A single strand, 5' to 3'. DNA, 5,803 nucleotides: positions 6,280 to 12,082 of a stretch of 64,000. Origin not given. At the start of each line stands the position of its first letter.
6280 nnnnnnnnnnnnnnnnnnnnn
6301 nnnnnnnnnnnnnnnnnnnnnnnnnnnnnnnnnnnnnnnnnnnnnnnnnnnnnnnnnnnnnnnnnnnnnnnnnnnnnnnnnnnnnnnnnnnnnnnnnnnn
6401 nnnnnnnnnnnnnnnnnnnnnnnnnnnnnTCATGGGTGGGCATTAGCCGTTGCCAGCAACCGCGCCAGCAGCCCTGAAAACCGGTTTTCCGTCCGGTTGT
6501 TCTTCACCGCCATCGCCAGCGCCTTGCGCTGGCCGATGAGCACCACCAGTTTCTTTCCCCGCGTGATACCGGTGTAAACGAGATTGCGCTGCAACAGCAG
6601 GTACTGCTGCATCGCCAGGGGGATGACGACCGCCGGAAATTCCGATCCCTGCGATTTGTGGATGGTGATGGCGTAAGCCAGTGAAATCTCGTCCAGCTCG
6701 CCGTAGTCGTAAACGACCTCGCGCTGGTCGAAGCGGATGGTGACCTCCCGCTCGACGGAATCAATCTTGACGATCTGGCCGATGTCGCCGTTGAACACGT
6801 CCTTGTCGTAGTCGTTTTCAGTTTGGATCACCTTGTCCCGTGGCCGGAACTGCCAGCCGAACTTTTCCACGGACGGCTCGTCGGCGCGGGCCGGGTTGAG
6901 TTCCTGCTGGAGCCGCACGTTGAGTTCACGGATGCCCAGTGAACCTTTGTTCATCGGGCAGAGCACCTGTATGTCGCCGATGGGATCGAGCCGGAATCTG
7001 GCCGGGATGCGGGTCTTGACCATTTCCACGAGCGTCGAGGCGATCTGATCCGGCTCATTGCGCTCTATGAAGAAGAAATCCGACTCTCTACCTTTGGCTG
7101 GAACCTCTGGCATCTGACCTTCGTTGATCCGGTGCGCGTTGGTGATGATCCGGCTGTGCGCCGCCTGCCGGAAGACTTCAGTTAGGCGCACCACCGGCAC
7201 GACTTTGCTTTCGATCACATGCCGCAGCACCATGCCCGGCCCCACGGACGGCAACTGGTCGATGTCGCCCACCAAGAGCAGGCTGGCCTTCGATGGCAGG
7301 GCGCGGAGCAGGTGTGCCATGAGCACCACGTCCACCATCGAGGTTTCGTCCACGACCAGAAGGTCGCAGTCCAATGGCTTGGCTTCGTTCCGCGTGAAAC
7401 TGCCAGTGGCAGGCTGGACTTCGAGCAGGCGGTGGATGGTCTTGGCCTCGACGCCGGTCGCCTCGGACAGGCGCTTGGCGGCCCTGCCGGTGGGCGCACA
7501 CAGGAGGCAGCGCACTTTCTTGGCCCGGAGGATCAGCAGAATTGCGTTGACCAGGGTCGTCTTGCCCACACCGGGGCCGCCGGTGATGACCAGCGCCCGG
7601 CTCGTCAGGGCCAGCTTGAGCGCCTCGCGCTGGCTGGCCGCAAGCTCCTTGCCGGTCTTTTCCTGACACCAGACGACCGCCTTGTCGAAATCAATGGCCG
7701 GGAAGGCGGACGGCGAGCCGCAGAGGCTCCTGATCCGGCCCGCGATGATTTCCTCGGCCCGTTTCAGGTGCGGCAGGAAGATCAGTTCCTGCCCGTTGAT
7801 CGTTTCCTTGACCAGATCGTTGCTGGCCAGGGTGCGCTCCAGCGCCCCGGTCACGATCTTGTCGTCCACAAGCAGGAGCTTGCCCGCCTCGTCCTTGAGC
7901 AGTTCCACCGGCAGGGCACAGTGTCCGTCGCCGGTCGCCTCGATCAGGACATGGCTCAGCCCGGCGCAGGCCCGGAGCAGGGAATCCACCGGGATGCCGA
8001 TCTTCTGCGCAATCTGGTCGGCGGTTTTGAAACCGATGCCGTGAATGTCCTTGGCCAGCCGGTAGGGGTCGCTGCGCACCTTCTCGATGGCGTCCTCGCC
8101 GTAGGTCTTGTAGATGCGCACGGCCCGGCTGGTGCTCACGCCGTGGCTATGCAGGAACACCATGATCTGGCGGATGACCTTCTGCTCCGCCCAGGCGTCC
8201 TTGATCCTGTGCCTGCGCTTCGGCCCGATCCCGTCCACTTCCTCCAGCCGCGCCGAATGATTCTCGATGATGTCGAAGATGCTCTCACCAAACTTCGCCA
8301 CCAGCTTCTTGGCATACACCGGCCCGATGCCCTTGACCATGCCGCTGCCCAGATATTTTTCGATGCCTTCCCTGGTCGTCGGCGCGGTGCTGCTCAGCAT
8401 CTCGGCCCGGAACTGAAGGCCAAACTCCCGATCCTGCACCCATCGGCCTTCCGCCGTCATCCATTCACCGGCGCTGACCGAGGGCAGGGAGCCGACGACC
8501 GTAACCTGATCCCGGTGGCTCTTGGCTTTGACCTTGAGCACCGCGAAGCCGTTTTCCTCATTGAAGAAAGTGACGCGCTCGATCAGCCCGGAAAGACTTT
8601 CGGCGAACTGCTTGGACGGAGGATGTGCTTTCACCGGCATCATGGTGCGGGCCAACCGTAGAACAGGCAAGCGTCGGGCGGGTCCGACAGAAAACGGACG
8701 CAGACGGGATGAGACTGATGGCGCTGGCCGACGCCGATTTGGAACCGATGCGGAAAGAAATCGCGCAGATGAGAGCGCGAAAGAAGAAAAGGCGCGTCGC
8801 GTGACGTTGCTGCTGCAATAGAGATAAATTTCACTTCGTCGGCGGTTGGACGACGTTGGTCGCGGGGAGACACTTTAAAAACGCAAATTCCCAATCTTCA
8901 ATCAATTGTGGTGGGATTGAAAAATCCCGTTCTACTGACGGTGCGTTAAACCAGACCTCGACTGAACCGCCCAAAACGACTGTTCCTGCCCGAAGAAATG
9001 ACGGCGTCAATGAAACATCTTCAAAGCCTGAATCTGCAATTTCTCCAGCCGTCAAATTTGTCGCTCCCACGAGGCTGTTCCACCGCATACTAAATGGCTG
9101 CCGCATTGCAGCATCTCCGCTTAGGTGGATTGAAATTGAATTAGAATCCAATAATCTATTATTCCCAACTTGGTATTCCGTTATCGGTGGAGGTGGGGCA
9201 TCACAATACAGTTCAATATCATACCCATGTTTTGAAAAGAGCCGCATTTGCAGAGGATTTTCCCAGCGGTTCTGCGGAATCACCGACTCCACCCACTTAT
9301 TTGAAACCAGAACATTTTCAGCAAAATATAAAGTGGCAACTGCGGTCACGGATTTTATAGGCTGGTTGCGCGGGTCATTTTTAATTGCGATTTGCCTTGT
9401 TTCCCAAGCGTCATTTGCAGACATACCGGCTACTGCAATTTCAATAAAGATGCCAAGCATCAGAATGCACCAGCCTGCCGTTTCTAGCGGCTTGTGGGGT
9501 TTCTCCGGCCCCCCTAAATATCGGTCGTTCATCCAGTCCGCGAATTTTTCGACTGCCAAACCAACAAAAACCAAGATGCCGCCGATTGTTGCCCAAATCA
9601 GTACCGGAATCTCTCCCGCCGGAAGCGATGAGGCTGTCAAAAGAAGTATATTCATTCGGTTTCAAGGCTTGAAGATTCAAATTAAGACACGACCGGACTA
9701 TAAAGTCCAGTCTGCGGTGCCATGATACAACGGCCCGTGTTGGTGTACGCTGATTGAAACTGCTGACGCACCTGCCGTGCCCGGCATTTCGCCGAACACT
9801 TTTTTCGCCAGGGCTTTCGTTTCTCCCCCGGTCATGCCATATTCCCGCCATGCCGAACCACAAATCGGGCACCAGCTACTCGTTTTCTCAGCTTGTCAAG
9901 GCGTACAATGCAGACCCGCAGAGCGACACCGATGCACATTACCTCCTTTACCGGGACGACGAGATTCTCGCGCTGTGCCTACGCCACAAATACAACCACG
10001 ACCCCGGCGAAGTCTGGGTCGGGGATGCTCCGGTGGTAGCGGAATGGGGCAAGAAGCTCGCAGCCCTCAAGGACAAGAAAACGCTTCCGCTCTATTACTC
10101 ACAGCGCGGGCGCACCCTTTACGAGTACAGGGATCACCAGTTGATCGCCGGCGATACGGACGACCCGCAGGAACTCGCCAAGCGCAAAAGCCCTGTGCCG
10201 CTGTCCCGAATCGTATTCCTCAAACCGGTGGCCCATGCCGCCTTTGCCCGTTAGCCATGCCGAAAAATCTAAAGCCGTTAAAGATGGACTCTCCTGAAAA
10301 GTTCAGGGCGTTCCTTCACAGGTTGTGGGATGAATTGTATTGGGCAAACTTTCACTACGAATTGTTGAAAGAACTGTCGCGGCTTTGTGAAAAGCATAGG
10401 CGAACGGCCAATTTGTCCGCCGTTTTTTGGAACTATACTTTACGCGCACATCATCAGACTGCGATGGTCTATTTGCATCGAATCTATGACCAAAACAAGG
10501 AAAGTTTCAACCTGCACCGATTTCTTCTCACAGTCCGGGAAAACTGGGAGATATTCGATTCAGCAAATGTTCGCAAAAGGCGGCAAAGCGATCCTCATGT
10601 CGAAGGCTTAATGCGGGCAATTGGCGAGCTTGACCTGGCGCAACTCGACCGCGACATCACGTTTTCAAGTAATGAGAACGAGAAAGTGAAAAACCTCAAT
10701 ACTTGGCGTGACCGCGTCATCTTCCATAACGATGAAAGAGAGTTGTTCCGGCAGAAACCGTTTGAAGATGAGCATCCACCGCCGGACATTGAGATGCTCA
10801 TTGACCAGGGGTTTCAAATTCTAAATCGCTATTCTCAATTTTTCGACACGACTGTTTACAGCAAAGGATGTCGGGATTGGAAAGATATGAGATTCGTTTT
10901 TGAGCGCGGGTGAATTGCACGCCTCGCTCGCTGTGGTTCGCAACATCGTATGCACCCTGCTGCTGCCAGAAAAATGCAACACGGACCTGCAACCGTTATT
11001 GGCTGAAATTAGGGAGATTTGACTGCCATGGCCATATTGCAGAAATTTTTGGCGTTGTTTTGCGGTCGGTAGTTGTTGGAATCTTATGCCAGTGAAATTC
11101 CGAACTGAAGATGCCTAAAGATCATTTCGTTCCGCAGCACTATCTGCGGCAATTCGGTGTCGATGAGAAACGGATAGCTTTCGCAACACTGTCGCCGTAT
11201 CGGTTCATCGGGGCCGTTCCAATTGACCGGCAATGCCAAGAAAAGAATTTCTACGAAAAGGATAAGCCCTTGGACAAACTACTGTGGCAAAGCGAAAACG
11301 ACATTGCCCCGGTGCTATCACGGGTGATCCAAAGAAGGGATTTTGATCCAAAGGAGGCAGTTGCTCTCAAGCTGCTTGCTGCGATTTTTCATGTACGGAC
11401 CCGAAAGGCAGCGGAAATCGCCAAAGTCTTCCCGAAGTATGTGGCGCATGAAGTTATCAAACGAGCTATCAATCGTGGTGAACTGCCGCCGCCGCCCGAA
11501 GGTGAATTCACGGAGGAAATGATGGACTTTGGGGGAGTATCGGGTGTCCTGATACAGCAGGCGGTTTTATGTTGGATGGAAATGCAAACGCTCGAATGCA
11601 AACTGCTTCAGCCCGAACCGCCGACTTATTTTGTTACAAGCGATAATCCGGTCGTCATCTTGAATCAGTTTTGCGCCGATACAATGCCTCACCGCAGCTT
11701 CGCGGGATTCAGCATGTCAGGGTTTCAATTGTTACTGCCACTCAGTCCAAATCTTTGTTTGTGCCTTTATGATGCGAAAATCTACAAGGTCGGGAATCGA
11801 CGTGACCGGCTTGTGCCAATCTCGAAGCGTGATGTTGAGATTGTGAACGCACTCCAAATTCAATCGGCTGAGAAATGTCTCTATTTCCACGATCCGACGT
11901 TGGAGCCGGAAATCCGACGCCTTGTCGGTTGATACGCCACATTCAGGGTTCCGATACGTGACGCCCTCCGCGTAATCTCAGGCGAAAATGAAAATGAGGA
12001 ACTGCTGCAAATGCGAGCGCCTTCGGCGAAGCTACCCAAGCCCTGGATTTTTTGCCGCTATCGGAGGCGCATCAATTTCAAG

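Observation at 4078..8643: Candidate uncharacterised module: GHKL-ATPase/HExxH fusion, small conserved protein and GIY-YIG-like protein, converging on RecD2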

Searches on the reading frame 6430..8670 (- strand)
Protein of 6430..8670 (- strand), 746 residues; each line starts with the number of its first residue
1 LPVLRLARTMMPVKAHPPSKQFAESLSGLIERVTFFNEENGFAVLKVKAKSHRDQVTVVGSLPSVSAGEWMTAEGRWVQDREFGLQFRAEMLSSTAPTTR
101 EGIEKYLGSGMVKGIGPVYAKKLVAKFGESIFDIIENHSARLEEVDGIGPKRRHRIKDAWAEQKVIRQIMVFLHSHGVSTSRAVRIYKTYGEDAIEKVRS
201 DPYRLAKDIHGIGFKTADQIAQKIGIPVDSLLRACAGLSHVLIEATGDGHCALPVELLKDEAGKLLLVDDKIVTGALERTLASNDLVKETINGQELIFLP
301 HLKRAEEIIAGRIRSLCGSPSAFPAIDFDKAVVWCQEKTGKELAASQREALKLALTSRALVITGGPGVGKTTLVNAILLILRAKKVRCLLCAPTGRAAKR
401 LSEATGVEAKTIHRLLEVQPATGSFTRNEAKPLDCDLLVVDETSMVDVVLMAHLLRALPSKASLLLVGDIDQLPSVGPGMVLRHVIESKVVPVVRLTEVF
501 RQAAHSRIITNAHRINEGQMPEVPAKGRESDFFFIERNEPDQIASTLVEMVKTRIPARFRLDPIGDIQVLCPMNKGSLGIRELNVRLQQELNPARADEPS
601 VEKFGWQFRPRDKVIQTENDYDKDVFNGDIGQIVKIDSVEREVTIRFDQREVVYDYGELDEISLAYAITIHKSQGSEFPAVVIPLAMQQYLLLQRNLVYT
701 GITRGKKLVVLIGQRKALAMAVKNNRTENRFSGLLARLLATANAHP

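Call 4: search_protein_families(library=pfam, proteins=[window:6430-8670:-], max_evalue=0.1)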
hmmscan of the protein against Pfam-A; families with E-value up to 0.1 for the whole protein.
window:6430-8670:- (746 aa): 37 families (the best 25 are shown)
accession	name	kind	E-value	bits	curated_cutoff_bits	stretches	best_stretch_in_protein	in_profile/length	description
PF13245.12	AAA_19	-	5e-46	156.6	25.1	1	347-478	1-134/134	AAA domain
PF13604.12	AAA_30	-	3.1e-42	144.9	27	1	343-522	2-175/191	AAA domain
PF14490.11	HHH_RecD2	-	1.1e-35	121.8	27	1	162-251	1-91/92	ATP-dependent RecD2 DNA helicase HHH domain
PF23139.1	OB_YrrC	-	2.9e-23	82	27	1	24-97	2-76/76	ATP-dependent DNA helicase YrrC, OB-fold domain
PF18335.7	SH3_13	-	3.5e-22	78.4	41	1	583-647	1-65/65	ATP-dependent RecD-like DNA helicase SH3 domain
PF13538.12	UvrD_C_2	-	5.8e-18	64.9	27.4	1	664-712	1-52/52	UvrD-like helicase C-terminal domain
PF14520.12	HHH_5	-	1.5e-13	51.5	27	1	112-161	7-56/57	Helix-hairpin-helix domain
PF01443.25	Viral_helicase1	-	8.1e-10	39.3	21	2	360-489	1-115/228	Viral superfamily 1 RNA helicase core domain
PF13086.12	AAA_11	-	1.9e-09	38.1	27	1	343-399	2-66/257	AAA domain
PF20720.3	nSTAND3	-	2.3e-05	24.6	27.2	1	348-390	8-50/155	Novel STAND NTPase 3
PF05970.20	PIF1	-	3.3e-05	24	25.9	1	352-515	11-202/223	PIF1-like helicase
PF05127.21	NAT10_TcmA_helicase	-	4.3e-05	23.9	22.7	1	361-457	1-112/176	RNA cytidine acetyltransferase NAT10/TcmA, helicase domain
PF02689.20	Herpes_Helicase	-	0.00011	20.8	27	1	309-405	20-102/808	Helicase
PF13401.12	AAA_22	-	0.00028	21.6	27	1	357-468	5-122/130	AAA domain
PF13191.12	AAA_16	-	0.00037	21.5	32.6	1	357-405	24-80/167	AAA ATPase domain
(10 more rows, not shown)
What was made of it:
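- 6430..8670 (-): recD2, an SF1B helicase with the full RecD2 domain set. The real start is probably a few codons inside the TTG-initiated ORF. It is a syntenic neighbour, not a module component. OB_YrrC, HHH_RecD2, AAA_19/30, SH3_13 and UvrD_C_2 all present (call 4).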

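Call 5: search_protein_families(library=padloc, proteins=[window:6430-8670:-], max_evalue=0.1)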
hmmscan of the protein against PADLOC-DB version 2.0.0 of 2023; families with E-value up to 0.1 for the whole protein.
window:6430-8670:- (746 aa): 32 families (the best 25 are shown)
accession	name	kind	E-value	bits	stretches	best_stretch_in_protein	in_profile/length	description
PDLC01734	typeIV_RecD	-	2.2e-75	252.4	1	152-739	133-741/763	RecD_0_IVD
PDLC05064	PDC-S68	-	5.6e-56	188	2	284-514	617-868/1273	-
PDLC05065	PDC-S68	-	2.2e-50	169.5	2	233-480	483-749/1221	-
PDLC05066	PDC-S68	-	2e-48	163.2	2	279-503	503-752/1202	-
PDLC01148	RecD_like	-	8.4e-45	151.2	1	201-738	174-702/719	RecD/Tra ATPase fused to N-terminal HHH domain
PDLC05035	PDC-S53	-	3.3e-26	89.6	2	334-645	486-763/900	-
PDLC04476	PDC-M16A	-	3.2e-25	86.6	3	358-416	26-84/691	-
PDLC04475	PDC-M16A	-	4.7e-25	86.2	3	356-414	30-88/721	-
PDLC04472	PDC-M16A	-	9.4e-21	71.8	3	358-415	241-298/930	-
PDLC04474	PDC-M16A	-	4.2e-11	40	2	354-455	232-334/917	-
PDLC04140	mad8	-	5.4e-07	27.4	1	357-420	27-85/314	mads_8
PDLC03802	RTasHel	-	1e-06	25.9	1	647-718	584-656/675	DRT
PDLC02350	AbiO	-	2.4e-06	24.6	1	344-456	180-279/468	AbiO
PDLC00123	GajB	-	4.9e-06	23.4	1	667-718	444-512/540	UrvD helicase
PDLC01087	C3a187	-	1.4e-05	22.2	1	667-716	500-546/559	NERD+UvrD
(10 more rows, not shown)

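Call 8: search_protein_families(library=ncbifam, proteins=[window:6430-8670:-], max_evalue=0.1)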
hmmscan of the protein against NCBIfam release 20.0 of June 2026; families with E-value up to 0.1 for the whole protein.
window:6430-8670:- (746 aa): 29 families (the best 25 are shown)
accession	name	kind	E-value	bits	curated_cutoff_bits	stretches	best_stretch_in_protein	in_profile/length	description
TIGR01448.2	helicase_RecD2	equivalog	1.2e-269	896.4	500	1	28-736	1-711/713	SF1B family DNA helicase RecD2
TIGR01447.1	recD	equivalog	4.8e-81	273.1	310.15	1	280-738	90-597/597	exodeoxyribonuclease V subunit alpha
NF008127.0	PRK10875.1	equivalog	2.2e-56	191.7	671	2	346-485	160-320/619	exodeoxyribonuclease V subunit alpha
TIGR02768.1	TraA_Ti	equivalog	7.8e-30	103.8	590.45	1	338-717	355-719/751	Ti-type conjugative transfer relaxase TraA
NF010464.0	PRK13889.1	subfamily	7.2e-20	70.5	1015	1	331-676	335-668/992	conjugal transfer relaxase TraA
NF010402.0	PRK13826.1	subfamily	1.4e-16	59.6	1317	2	340-503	379-536/1102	Dtr system oriT relaxase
NF010263.0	PRK13709.1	equivalog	7.5e-14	50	2212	1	341-504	967-1134/1752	conjugative transfer relaxase/helicase TraI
TIGR02760.1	TraI_TIGR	equivalog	1.3e-11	42.7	929.85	1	341-507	1018-1186/1960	conjugative transfer relaxase/helicase TraI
NF011300.0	PRK14712.1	equivalog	7.4e-09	33.4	2486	1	342-507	835-1004/1623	conjugative transfer relaxase/helicase TraI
TIGR00376.1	TIGR00376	hypoth_equivalog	6.3e-08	31.5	348.9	1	340-405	156-222/639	IGHMBP2 family helicase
NF040671.1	PLuB_AAA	exception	1.9e-05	22.3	999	1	335-397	809-871/1256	PLuB system helicase-like protein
NF010337.0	PRK13766.1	equivalog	6.4e-05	21.2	610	1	105-159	722-774/781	Hef nuclease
TIGR02782.1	TrbB_P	equivalog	0.0002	20.8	304.55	1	343-379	121-158/303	P-type conjugative transfer ATPase TrbB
NF010248.0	PRK13695.1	equivalog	0.00031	20.5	156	1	360-391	6-39/180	NTPase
TIGR00084.2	ruvA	equivalog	0.00042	20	85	0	112-156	80-126/202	Holliday junction branch migration protein RuvA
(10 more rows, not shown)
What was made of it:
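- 6430..8670 (-): TIGR01448 equivalog, 896 bits against a cut-off of 500 (call 8).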

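Call 9: search_protein_families(library=phrogs, proteins=[window:6430-8670:-], max_evalue=0.1)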
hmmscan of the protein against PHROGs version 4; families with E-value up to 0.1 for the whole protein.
window:6430-8670:- (746 aa): 11 families
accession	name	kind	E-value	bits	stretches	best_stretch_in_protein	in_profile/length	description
phrog_4412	-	DNA, RNA and nucleotide metabolism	7.8e-173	577.6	1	25-740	9-739/743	exonuclease V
phrog_325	-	DNA, RNA and nucleotide metabolism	2e-67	229.3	1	331-716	459-871/986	Dda-like helicase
phrog_25471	-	unknown function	9e-08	33.3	1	343-416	3-90/162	-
phrog_1967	-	DNA, RNA and nucleotide metabolism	1.3e-07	31.6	1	668-733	608-690/776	DNA helicase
phrog_3869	-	DNA, RNA and nucleotide metabolism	1.8e-06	27.8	1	112-224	435-550/656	NAD-dependent DNA ligase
phrog_2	-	head and packaging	4.9e-05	23.3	1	166-402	163-323/807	terminase large subunit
phrog_2107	-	other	0.00019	22.2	1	361-450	7-98/201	thymidylate kinase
phrog_25411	-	unknown function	0.0015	18.2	0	346-397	218-270/627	-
phrog_20919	-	other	0.004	18.3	0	139-163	56-80/87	recombinase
phrog_50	-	DNA, RNA and nucleotide metabolism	0.0082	16.2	1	357-389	369-401/570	DnaC-like helicase loader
phrog_239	-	DNA, RNA and nucleotide metabolism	0.097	12.5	0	356-379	357-380/801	DNA primase/helicase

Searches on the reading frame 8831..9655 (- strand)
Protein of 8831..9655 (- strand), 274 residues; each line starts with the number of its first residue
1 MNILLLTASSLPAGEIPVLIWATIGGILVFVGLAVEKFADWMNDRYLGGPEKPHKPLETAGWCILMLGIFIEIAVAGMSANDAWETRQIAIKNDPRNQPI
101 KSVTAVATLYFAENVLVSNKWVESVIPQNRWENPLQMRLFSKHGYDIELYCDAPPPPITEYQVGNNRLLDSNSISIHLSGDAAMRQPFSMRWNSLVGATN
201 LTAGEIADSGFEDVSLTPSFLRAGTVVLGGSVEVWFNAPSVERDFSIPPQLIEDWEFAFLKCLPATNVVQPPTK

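Call 4: search_protein_families(library=pfam, proteins=[window:8831-9655:-], max_evalue=0.1)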
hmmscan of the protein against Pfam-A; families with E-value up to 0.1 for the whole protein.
window:8831-9655:- (274 aa): 1 family
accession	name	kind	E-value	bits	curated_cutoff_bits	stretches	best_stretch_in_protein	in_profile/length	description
PF15420.11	Abhydrolase_9_N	-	0.014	15.9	27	1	17-116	9-107/208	Alpha/beta-hydrolase family N-terminus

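Call 5: search_protein_families(library=padloc, proteins=[window:8831-9655:-], max_evalue=0.1)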
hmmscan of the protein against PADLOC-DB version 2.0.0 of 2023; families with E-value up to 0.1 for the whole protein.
window:8831-9655:- (274 aa): 1 family
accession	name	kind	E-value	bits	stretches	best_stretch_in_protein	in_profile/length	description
PDLC01111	Cmr1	-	0.0075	13.6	1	60-113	130-181/276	Cmr1gr7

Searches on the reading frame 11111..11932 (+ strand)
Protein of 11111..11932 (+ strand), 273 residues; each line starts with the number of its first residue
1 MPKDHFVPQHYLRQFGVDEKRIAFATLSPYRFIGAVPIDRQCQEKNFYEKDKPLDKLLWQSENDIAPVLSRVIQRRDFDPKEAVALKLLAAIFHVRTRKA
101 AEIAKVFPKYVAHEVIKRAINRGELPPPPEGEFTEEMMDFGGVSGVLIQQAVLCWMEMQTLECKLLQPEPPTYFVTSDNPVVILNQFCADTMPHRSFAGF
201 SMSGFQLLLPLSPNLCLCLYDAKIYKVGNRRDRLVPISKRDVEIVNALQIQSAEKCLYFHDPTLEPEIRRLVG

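Call 4: search_protein_families(library=pfam, proteins=[window:11111-11932:+], max_evalue=0.1)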
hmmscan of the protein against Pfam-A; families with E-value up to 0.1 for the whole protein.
window:11111-11932:+ (273 aa): 2 families
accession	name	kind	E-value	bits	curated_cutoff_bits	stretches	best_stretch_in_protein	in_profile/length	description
PF14022.11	DUF4238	-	5.4e-34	118.3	27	1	3-261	1-279/281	Protein of unknown function (DUF4238)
PF16859.10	TetR_C_11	-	0.09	13.6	32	0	110-128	58-76/113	Tetracyclin repressor-like, C-terminal domain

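Call 5: search_protein_families(library=padloc, proteins=[window:11111-11932:+], max_evalue=0.1)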
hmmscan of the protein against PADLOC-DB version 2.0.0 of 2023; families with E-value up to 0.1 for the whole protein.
window:11111-11932:+ (273 aa): 0 families
